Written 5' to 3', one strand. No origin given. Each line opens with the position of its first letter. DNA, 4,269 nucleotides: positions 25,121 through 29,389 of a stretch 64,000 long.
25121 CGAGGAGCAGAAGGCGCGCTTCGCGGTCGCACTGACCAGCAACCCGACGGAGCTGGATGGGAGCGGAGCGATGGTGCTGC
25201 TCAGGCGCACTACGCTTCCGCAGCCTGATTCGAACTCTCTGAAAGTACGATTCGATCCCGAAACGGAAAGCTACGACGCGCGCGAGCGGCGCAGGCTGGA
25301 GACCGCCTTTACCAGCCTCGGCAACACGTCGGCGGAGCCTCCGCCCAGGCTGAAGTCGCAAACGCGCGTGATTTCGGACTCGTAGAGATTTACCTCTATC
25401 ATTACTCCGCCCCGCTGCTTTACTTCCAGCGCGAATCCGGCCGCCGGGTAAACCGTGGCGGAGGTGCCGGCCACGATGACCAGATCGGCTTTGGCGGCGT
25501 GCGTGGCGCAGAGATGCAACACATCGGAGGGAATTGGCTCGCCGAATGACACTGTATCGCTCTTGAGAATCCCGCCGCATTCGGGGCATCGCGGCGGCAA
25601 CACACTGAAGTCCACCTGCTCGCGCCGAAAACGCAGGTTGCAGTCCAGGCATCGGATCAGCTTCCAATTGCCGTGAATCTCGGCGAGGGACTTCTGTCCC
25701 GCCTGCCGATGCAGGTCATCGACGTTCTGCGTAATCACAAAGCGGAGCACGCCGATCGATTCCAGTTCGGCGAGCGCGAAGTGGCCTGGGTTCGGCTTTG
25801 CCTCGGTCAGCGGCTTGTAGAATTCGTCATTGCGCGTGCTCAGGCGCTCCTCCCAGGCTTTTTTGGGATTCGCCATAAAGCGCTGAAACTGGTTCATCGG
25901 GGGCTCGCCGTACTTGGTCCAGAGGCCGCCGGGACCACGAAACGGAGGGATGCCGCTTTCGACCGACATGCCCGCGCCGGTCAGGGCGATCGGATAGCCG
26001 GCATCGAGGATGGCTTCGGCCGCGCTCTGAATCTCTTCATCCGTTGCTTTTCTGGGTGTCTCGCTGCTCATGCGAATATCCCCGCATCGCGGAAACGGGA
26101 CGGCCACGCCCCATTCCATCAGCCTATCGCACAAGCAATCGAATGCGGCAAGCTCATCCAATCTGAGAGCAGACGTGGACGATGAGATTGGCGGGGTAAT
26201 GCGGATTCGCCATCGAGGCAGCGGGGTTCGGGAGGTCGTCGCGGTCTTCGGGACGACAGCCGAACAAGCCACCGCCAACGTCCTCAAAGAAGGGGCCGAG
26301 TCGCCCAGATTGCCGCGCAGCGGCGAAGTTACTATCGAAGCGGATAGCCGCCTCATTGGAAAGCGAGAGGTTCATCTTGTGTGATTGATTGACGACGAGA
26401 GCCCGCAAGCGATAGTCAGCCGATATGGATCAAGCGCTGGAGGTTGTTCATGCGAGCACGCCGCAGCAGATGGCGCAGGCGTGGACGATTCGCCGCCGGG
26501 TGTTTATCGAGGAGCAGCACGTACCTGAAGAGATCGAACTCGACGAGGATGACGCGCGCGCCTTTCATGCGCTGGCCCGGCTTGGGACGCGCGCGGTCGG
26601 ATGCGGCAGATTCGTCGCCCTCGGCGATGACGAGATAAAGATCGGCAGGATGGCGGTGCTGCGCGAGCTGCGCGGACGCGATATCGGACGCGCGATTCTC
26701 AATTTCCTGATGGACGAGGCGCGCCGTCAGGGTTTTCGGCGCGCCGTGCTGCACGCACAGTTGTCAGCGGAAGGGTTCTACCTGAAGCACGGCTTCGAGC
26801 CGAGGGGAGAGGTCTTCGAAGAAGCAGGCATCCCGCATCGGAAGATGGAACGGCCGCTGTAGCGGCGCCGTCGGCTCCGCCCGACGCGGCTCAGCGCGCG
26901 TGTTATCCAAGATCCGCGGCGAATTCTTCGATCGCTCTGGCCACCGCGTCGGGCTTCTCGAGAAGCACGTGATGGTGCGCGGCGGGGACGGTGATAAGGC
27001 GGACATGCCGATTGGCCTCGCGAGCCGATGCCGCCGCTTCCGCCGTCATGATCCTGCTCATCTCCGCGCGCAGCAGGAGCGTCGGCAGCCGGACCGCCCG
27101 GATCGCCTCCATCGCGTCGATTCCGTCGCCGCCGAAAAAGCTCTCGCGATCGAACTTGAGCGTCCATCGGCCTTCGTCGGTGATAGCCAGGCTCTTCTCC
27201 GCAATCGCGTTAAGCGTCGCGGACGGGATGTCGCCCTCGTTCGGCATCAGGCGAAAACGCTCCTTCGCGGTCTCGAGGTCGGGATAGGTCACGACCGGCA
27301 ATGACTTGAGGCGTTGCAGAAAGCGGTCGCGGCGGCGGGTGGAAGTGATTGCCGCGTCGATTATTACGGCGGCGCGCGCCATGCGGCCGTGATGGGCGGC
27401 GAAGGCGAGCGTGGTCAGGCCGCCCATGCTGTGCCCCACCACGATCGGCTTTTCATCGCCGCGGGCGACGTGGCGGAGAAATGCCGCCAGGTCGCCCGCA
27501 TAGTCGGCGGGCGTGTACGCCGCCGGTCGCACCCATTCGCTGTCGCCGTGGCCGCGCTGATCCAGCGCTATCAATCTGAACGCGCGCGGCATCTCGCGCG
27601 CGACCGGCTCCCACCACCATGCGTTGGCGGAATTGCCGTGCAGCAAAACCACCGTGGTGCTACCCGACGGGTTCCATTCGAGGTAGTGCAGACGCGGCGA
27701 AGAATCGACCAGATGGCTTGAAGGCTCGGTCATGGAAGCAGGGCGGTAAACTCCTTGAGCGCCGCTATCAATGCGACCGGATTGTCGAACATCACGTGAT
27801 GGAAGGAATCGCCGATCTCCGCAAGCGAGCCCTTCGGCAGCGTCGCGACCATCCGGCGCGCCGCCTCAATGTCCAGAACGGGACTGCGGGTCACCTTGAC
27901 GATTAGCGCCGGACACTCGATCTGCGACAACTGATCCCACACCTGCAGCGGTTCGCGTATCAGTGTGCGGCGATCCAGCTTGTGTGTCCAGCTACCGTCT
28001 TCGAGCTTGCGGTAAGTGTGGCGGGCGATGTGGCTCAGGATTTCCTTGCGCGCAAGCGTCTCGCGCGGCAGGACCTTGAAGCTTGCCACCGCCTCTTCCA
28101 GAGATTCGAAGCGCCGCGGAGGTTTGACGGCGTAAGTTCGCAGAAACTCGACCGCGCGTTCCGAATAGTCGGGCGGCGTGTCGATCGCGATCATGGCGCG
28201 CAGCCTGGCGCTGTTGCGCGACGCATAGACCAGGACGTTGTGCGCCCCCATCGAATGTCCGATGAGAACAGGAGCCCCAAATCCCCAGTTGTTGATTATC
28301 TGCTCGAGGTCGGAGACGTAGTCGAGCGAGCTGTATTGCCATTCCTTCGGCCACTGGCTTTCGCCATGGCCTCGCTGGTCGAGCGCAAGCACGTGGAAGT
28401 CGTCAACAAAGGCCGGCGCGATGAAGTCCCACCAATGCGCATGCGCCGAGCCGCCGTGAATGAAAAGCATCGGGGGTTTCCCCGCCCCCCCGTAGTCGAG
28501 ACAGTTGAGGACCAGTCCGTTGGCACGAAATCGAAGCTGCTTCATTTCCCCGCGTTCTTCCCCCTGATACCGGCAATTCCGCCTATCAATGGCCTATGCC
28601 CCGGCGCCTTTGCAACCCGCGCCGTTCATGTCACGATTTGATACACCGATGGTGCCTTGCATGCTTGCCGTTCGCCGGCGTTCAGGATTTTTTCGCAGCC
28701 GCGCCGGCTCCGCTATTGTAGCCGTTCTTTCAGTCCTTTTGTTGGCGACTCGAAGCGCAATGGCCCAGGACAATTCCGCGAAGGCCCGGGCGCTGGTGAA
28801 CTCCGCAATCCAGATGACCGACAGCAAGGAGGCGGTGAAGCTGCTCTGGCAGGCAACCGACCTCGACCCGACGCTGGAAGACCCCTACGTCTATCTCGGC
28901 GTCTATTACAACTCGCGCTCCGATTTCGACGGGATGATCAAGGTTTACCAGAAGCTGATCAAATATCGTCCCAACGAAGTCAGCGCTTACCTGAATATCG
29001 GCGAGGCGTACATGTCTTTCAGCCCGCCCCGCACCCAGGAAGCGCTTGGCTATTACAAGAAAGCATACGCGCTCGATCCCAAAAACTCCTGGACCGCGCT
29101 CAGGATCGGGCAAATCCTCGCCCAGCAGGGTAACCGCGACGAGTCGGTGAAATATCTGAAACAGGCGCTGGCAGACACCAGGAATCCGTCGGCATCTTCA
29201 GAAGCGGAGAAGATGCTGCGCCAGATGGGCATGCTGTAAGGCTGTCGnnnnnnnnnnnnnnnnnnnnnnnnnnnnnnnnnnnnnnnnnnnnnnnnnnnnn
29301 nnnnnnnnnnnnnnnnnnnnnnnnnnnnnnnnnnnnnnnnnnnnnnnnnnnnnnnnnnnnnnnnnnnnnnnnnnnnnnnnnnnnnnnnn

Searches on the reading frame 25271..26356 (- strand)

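Call 62: search_protein_families(library=pfam, proteins=[window:25271-26356:-], max_evalue=0.000001)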
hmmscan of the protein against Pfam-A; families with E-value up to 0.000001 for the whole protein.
window:25271-26356:- (361 aa): 1 family
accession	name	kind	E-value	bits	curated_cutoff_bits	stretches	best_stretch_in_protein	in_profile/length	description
PF02146.23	SIR2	-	1.5e-43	149.3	24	1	127-304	1-180/180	Sir2 family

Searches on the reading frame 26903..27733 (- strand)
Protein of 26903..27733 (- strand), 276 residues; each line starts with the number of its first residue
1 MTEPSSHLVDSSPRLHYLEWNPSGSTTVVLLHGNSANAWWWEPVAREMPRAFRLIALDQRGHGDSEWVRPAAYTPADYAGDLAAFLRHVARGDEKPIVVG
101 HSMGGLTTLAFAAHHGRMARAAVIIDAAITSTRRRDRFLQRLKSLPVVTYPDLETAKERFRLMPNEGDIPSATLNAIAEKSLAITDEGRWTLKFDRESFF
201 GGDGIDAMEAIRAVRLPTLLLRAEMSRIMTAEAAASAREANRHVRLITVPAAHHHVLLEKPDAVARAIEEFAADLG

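Call 62: search_protein_families(library=pfam, proteins=[window:26903-27733:-], max_evalue=0.000001)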
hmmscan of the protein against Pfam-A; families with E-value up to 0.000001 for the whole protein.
window:26903-27733:- (276 aa): 3 families
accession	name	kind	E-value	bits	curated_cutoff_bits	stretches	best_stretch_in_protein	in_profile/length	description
PF12697.13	Abhydrolase_6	-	5.5e-25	89.7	26.3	1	28-267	1-217/217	Alpha/beta hydrolase family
PF00561.26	Abhydrolase_1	-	2.2e-22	80.4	25.8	1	27-261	2-245/245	alpha/beta hydrolase fold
PF12146.15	Hydrolase_4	-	2.1e-20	73.5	27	1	27-260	6-238/239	Serine aminopeptidase, S33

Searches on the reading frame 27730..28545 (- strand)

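Call 62: search_protein_families(library=pfam, proteins=[window:27730-28545:-], max_evalue=0.000001)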
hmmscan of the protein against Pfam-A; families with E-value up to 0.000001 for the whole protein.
window:27730-28545:- (271 aa): 3 families
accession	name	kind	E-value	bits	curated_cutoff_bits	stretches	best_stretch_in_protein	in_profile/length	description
PF00561.26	Abhydrolase_1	-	8.2e-28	98.1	25.8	1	24-256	1-245/245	alpha/beta hydrolase fold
PF12697.13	Abhydrolase_6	-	1.5e-18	68.7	26.3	1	27-262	2-216/217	Alpha/beta hydrolase family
PF12146.15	Hydrolase_4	-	9.4e-18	64.8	27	1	26-254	7-237/239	Serine aminopeptidase, S33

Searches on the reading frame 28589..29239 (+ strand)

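Call 62: search_protein_families(library=pfam, proteins=[window:28589-29239:+], max_evalue=0.000001)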
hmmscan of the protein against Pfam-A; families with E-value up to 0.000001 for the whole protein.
window:28589-29239:+ (216 aa): 10 families
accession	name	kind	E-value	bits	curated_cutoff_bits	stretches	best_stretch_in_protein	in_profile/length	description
PF13414.12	TPR_11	-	1.9e-13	50.3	26.8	0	107-142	4-39/42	TPR repeat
PF14559.12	TPR_19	-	2.4e-12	47.4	25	1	148-201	6-60/68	Tetratricopeptide repeat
PF13181.12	TPR_8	-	2e-11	43.5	25.7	0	171-194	5-28/34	Tetratricopeptide repeat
PF13431.12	TPR_17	-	1.8e-10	40.7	24.4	0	155-182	1-28/34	Tetratricopeptide repeat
PF13432.12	TPR_16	-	1.2e-09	38.8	32.7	0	117-166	17-64/65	Tetratricopeptide repeat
PF07719.23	TPR_2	-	2.9e-09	36.8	27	0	172-195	6-29/34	Tetratricopeptide repeat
PF13428.12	TPR_14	-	3e-09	37.1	23.5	0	171-196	5-30/44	Tetratricopeptide repeat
PF13176.12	TPR_7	-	4.7e-09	36.1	27.9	0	172-197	4-31/36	Tetratricopeptide repeat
PF00515.34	TPR_1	-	6.1e-09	35.8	27.8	0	172-194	6-28/34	Tetratricopeptide repeat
PF13424.12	TPR_12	-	7.5e-09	36.1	30.1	0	149-195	19-73/77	Tetratricopeptide repeat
